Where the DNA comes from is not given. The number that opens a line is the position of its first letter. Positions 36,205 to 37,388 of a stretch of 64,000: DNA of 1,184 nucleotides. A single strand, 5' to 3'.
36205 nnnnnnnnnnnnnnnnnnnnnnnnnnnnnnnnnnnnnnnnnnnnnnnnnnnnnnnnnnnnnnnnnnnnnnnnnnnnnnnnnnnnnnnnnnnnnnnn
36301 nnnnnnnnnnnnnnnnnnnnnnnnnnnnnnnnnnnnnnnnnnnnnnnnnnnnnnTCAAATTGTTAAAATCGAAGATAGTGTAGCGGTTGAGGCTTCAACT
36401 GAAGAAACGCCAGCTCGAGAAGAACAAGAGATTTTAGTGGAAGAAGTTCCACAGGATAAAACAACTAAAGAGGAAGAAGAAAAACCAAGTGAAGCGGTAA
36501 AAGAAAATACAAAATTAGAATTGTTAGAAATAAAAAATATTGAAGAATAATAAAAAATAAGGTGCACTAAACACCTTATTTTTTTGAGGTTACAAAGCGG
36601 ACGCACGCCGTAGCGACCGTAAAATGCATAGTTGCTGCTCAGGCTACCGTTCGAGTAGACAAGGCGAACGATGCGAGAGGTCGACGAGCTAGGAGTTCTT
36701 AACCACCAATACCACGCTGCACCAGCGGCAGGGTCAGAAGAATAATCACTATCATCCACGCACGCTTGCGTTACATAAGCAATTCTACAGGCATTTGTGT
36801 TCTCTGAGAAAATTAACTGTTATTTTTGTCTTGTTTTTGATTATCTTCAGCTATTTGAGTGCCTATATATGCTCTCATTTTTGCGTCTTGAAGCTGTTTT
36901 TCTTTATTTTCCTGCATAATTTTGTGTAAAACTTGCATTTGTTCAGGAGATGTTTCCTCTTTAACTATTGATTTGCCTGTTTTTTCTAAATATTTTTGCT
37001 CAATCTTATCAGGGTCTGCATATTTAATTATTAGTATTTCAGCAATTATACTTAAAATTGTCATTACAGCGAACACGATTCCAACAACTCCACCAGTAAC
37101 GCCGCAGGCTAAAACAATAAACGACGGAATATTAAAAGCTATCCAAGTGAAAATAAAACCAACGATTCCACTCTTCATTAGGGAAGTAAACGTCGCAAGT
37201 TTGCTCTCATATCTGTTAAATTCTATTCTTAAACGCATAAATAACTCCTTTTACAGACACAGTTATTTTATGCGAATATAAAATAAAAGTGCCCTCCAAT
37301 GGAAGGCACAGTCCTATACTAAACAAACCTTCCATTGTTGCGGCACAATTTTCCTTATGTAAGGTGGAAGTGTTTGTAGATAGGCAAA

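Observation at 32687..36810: Second, independently diversified VR inside a promoterless 224-bp inverted duplicate of the target gene, bracketing a 3.7-kb gene block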

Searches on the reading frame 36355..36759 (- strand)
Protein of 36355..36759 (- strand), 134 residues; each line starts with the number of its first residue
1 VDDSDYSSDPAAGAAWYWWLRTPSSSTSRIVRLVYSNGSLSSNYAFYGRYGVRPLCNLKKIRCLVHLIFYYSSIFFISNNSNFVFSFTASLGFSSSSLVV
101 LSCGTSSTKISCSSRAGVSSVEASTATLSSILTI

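Call 42: list_cluster_members(proteins=[window:36355-36759:-, window:32135-33892:+, window:36813-37238:-])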
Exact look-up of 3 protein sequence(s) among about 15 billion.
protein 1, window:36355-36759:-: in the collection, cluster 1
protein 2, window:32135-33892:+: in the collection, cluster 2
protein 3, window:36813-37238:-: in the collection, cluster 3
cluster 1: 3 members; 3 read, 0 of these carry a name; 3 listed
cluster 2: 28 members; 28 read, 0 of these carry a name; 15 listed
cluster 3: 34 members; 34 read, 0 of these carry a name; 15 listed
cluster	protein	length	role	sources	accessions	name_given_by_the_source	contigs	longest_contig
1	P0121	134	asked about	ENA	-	-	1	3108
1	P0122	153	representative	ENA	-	-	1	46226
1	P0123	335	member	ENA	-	-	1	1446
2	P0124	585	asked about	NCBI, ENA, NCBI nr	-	-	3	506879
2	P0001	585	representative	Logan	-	-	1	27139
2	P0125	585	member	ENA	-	-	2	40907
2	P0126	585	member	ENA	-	-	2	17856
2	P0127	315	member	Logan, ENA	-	-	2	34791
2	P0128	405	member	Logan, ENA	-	-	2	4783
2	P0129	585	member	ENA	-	-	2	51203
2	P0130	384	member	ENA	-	-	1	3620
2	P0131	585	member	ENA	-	-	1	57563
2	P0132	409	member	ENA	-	-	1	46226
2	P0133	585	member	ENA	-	-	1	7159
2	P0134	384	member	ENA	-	-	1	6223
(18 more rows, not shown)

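Call 45: find_encoding_contigs(protein=P0127, flank=10000, max_places=4)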
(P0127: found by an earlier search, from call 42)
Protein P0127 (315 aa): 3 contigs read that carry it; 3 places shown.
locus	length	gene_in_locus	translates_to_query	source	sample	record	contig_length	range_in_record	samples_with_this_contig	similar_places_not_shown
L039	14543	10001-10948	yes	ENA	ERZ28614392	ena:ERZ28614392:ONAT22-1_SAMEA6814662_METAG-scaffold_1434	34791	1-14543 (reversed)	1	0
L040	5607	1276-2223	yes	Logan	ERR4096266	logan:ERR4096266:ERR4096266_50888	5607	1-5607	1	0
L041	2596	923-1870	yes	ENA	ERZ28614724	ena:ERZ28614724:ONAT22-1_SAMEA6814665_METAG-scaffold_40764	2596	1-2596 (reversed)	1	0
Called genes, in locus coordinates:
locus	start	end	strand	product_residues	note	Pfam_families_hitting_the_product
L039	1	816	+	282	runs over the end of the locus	-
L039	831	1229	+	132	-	-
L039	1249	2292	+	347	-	-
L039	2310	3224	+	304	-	-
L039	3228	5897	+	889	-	-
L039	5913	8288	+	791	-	PF24243:Phage_tail_C (weak)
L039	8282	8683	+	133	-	PF22296:bAvd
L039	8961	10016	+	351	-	PF00078:RVT_1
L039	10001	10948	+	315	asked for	PF19789:DUF6273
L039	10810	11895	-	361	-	-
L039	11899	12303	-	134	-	-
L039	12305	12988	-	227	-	-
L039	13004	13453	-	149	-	-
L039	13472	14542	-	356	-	?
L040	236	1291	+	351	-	PF00078:RVT_1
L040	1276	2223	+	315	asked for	PF19789:DUF6273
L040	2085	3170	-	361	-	-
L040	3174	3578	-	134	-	-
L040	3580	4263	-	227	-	-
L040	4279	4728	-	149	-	-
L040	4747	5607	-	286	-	?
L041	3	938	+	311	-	?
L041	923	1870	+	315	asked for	PF19789:DUF6273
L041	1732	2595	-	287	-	?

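Call 47: find_encoding_contigs(protein=P0128, flank=10000, max_places=4)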
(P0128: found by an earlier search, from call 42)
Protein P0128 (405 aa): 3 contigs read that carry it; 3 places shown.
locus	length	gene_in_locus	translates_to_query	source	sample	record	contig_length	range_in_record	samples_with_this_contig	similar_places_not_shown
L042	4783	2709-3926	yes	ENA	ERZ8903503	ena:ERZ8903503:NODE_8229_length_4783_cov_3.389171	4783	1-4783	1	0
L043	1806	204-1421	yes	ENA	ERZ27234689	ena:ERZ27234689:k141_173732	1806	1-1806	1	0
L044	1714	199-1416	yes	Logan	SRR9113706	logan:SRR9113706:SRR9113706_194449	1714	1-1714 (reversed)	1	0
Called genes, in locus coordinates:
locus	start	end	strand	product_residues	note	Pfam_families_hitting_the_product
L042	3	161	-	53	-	?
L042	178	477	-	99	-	-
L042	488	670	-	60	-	-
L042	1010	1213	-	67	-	-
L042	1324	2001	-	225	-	PF00665:rve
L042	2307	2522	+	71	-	-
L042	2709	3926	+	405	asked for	PF19789:DUF6273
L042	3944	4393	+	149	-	-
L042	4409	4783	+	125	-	?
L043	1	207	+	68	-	?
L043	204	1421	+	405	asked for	PF19789:DUF6273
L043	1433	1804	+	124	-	?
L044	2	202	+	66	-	?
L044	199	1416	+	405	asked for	PF19789:DUF6273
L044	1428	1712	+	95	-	?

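Call 48: find_encoding_contigs(protein=P0123, flank=10000, max_places=4)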
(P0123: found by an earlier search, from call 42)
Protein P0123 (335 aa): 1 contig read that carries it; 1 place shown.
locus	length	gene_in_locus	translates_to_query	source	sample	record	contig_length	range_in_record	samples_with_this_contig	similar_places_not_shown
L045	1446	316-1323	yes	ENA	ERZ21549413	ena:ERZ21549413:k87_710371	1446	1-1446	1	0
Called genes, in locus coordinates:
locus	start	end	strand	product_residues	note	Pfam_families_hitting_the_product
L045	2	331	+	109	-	?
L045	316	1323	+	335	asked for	PF19789:DUF6273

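Call 50: find_encoding_contigs(protein=P0134, flank=10000, max_places=4)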
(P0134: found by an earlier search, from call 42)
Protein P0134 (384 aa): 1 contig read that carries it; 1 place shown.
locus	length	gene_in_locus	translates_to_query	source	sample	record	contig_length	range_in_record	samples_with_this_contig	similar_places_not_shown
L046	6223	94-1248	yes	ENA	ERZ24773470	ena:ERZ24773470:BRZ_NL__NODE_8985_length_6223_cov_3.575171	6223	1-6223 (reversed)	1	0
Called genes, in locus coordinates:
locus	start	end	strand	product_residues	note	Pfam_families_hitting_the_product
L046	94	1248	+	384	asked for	PF19789:DUF6273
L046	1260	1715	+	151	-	-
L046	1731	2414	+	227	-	-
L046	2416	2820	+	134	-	-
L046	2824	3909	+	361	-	-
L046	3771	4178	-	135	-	PF19789:DUF6273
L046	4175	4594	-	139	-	-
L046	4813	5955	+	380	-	PF00665:rve, PF13683:rve_3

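Call 51: find_encoding_contigs(protein=P0130, flank=10000, max_places=4)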
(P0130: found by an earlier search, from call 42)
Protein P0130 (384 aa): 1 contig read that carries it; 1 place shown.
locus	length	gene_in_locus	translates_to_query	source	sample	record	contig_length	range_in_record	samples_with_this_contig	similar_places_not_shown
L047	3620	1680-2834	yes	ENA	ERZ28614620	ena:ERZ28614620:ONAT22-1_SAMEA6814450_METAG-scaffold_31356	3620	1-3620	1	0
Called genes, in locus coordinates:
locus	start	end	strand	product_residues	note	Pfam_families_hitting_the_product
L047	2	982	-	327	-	?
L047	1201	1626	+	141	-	-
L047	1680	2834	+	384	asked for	PF19789:DUF6273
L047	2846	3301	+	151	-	-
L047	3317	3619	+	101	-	?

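Call 63: find_encoding_contigs(protein=P0125, flank=8000, max_places=4)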
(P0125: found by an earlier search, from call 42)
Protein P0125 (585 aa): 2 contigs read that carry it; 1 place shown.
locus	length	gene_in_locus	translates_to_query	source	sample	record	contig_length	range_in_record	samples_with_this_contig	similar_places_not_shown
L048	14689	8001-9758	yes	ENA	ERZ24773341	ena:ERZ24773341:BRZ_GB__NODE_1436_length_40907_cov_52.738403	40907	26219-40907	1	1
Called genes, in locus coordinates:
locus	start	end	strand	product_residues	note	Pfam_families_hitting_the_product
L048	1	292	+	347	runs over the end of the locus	-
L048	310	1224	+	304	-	-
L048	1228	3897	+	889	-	-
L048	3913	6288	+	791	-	PF24243:Phage_tail_C (weak)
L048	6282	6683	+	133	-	PF22296:bAvd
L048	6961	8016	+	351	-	PF00078:RVT_1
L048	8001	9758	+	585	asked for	PF19789:DUF6273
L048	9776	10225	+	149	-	-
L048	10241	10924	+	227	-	-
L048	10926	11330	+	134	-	-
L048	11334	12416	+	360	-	-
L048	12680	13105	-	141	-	-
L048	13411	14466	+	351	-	PF00665:rve, PF13683:rve_3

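Call 79: find_related_loci(query=A3, collection=viral_contigs, flank=8000)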
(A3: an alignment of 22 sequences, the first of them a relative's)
Query A3 (585 aa) in viral_contigs; peptide patterns used: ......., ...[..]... (x = any residue, [..] = any of these).
112 stretches matched a pattern; 9 encode a relative of the query (tblastn E <= 1e-3); 9 distinct loci.
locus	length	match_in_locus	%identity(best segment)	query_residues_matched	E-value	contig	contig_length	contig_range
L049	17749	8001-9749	72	1-584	0e+0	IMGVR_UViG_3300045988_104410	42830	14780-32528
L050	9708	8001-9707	72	1-574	0e+0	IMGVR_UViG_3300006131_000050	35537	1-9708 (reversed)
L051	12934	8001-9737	70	1-584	0e+0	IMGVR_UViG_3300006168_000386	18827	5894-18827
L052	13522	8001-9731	60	4-580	0e+0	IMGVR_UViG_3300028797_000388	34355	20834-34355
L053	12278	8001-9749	59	1-584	0e+0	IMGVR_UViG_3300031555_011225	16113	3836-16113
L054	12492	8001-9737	58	4-584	0e+0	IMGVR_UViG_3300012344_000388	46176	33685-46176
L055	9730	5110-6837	57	4-584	0e+0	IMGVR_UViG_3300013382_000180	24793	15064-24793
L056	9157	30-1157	53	208-584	2e-124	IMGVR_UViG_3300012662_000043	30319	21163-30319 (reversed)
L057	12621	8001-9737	58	4-584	0e+0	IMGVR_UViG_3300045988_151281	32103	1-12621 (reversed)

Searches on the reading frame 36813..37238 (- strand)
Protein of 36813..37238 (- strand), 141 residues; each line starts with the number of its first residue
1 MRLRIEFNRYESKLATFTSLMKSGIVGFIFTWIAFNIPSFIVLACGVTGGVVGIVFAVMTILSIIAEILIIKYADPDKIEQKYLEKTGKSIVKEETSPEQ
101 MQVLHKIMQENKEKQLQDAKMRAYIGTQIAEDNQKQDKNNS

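Call 10: search_protein_families(library=pfam, proteins=[window:36813-37238:-], max_evalue=0.01)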
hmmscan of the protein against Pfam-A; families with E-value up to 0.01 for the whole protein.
window:36813-37238:- (141 aa): 1 family
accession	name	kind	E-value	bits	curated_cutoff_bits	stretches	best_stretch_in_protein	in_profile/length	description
PF13858.11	DUF4199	-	0.0087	17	32.3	0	54-110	72-127/165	Protein of unknown function (DUF4199)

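Call 11: search_protein_families(library=phrogs, proteins=[window:36813-37238:-], max_evalue=0.001)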
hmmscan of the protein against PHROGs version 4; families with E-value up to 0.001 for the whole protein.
window:36813-37238:- (141 aa): 0 families

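Call 21: find_encoding_contigs(protein=window:36813-37238:-, flank=6000, max_places=10)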
Protein window:36813-37238:- (141 aa): 20 contigs read that carry it; 10 places shown.
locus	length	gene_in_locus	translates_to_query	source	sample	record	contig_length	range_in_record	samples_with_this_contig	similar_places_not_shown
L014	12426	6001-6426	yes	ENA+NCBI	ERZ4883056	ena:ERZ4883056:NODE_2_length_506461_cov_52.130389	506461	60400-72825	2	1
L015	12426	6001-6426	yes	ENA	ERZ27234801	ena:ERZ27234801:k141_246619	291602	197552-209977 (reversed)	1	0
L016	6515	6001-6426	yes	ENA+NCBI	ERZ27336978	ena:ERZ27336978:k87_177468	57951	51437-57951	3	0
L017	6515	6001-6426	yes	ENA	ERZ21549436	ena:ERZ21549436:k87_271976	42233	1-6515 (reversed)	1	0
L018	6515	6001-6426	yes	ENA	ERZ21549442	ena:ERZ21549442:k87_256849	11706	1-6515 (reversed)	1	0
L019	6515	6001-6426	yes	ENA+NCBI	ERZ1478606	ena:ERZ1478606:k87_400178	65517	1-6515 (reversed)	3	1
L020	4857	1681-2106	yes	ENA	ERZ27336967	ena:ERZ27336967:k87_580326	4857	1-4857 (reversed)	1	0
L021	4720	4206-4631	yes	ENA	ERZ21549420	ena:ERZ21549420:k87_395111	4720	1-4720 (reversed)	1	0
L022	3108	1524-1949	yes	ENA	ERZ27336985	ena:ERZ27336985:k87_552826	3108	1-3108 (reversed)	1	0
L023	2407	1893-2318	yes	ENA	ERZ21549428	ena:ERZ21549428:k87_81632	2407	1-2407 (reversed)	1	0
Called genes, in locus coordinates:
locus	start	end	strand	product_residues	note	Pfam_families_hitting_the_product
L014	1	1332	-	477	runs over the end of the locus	PF07261:DnaB_2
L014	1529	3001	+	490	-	PF01433:Peptidase_M1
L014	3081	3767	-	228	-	PF13489:Methyltransf_23, PF02353:CMAS, PF03848:TehB, PF05175:MTS, PF13847:Methyltransf_31, PF08241:Methyltransf_11, PF08242:Methyltransf_12, PF13649:Methyltransf_25, +1 more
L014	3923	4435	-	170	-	-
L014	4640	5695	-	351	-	PF00665:rve, PF13683:rve_3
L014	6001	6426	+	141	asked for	-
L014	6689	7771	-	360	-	-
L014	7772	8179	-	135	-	-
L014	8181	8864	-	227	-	-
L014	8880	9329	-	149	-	-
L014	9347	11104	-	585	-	PF19789:DUF6273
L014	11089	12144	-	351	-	PF00078:RVT_1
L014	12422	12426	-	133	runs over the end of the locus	PF22296:bAvd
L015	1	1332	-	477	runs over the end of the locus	PF07261:DnaB_2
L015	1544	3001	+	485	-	PF01433:Peptidase_M1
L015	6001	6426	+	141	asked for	-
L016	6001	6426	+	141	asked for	-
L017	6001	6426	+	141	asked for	-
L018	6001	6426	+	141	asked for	-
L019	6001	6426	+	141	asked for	-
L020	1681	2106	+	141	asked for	-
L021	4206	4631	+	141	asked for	-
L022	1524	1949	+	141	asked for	-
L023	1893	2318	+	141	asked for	-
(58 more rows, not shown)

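Call 69: search_protein_families(library=ncbifam, proteins=[window:36813-37238:-], max_evalue=0.001)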
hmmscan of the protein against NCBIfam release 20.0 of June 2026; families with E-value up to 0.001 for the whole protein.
window:36813-37238:- (141 aa): 0 families
